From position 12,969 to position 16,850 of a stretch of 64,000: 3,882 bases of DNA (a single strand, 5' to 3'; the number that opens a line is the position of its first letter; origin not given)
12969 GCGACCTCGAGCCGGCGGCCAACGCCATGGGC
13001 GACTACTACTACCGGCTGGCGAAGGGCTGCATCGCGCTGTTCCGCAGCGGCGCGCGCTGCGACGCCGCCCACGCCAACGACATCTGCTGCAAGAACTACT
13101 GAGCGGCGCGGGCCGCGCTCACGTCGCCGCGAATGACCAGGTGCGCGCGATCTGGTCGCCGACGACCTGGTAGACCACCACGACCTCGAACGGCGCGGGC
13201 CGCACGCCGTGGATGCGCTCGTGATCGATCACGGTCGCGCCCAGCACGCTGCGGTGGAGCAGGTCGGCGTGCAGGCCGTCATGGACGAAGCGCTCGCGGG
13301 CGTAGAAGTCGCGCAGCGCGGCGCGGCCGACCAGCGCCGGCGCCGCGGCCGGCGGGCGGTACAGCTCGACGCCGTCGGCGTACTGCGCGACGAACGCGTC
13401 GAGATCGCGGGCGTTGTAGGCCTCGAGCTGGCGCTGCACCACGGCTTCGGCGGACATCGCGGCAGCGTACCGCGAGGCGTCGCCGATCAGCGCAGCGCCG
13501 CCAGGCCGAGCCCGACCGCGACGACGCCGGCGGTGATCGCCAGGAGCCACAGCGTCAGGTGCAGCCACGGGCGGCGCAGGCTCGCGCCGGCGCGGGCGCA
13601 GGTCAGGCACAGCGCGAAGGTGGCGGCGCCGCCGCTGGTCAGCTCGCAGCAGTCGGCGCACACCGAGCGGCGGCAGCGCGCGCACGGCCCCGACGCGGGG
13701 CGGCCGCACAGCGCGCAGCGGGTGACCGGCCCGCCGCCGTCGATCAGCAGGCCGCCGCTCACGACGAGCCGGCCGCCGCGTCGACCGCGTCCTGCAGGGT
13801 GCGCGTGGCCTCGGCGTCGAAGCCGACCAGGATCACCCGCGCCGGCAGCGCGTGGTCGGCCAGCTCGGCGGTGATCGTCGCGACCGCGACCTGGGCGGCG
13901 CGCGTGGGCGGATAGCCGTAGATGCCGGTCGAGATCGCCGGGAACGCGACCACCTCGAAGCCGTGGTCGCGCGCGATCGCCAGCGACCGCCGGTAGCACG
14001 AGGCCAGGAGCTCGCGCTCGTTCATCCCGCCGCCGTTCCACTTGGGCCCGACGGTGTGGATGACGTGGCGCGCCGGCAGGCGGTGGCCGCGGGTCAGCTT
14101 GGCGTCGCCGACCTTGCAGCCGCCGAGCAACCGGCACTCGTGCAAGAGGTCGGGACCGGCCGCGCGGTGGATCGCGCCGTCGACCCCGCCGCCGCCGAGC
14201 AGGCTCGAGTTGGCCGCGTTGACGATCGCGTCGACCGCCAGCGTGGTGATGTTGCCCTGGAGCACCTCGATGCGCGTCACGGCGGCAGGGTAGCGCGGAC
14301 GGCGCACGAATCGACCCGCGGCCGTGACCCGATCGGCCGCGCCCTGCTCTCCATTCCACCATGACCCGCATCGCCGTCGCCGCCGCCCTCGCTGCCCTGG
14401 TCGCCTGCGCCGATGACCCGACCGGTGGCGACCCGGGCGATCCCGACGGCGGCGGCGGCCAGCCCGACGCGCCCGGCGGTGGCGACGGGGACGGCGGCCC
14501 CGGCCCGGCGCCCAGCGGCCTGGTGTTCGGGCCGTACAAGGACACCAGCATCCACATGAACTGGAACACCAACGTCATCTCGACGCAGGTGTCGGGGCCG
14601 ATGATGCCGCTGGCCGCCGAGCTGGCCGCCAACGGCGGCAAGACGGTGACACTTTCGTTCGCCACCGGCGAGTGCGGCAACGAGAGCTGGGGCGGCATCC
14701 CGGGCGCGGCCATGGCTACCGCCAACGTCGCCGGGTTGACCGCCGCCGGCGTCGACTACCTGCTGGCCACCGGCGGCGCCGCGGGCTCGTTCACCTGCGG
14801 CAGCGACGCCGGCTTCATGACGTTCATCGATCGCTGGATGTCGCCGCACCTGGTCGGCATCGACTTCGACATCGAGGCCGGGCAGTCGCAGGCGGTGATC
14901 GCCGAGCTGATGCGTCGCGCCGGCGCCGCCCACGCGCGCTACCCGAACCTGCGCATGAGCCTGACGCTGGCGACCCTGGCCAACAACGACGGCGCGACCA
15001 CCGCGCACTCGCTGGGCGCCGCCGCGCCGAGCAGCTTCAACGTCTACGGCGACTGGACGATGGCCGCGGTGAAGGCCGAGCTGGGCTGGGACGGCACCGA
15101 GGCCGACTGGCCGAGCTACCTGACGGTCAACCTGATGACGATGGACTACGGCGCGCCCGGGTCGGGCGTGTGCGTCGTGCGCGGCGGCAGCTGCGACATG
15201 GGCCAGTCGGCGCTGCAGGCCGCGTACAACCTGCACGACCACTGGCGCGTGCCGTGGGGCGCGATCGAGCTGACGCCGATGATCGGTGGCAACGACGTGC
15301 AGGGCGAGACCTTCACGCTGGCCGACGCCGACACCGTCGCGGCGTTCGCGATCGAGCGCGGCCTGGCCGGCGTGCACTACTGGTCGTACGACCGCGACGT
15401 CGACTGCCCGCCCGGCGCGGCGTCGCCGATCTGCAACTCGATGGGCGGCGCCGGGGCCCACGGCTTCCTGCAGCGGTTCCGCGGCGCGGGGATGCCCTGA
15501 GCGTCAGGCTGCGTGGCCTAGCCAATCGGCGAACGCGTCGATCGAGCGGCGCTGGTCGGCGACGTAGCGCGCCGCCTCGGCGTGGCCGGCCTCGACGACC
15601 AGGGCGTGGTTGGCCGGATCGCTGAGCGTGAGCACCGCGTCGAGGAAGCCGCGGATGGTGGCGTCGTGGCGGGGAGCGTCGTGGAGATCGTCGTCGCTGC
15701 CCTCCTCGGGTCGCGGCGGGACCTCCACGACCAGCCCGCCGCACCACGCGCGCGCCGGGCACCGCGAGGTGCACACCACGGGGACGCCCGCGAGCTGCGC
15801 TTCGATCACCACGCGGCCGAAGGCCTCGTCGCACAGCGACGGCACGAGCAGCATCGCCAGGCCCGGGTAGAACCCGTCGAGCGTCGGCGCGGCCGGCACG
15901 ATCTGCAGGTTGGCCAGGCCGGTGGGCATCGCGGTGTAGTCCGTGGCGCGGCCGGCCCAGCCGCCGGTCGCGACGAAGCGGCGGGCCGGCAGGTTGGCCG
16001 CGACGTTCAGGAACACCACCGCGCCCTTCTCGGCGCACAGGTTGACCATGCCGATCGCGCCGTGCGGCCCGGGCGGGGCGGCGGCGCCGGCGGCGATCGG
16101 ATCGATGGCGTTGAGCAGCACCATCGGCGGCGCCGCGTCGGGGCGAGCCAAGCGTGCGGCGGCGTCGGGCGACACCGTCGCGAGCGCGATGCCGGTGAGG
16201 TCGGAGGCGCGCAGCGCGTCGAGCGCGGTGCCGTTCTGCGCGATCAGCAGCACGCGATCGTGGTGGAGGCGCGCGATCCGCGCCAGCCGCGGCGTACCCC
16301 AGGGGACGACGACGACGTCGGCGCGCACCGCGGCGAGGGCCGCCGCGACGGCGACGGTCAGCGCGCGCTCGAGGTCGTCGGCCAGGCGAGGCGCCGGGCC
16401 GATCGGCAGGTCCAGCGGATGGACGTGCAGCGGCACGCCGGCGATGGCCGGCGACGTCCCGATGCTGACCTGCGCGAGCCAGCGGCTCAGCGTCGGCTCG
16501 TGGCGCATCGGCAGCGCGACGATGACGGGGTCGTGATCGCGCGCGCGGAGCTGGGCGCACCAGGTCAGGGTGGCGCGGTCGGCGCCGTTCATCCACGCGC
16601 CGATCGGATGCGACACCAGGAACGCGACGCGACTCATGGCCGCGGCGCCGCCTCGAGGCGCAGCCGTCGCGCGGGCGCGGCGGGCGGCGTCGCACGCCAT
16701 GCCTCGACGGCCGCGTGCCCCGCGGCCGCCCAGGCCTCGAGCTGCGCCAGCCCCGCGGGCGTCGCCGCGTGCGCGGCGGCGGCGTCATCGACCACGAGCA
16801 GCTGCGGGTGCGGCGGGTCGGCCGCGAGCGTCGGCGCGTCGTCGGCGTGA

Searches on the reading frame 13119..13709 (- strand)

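Call 47: search_protein_families(library=pfam, proteins=[window:13119-13709:-], max_evalue=0.0001)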
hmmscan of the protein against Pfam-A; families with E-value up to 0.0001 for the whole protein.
window:13119-13709:- (196 aa): 1 family
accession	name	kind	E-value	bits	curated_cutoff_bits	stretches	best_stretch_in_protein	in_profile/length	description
PF12680.13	SnoaL_2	-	8.8e-13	49.2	27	1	91-189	1-101/102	SnoaL-like domain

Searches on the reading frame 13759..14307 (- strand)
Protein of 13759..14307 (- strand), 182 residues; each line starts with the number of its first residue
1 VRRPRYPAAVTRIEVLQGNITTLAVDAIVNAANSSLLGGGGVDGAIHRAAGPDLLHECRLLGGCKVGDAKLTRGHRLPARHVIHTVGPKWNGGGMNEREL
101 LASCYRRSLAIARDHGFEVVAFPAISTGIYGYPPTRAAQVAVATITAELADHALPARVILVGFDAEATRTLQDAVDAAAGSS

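Call 47: search_protein_families(library=pfam, proteins=[window:13759-14307:-], max_evalue=0.0001)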
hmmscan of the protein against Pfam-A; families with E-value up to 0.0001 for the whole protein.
window:13759-14307:- (182 aa): 1 family
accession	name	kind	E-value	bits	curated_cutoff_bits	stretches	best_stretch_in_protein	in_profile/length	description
PF01661.27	Macro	-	1.1e-46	158.1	22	1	29-141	1-118/118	Macro domain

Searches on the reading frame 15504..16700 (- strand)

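Call 48: search_protein_families(library=pfam, proteins=[window:15504-16700:-], max_evalue=0.0001)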
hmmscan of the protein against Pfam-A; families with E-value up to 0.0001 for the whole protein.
window:15504-16700:- (398 aa): 2 families
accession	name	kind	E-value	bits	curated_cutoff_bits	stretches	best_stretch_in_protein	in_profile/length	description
PF13692.12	Glyco_trans_1_4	-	3e-07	31.2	27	1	223-314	13-109/142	Glycosyl transferases group 1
PF00534.26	Glycos_transf_1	-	2.6e-05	24.2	26.4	1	224-316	27-127/172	Glycosyl transferases group 1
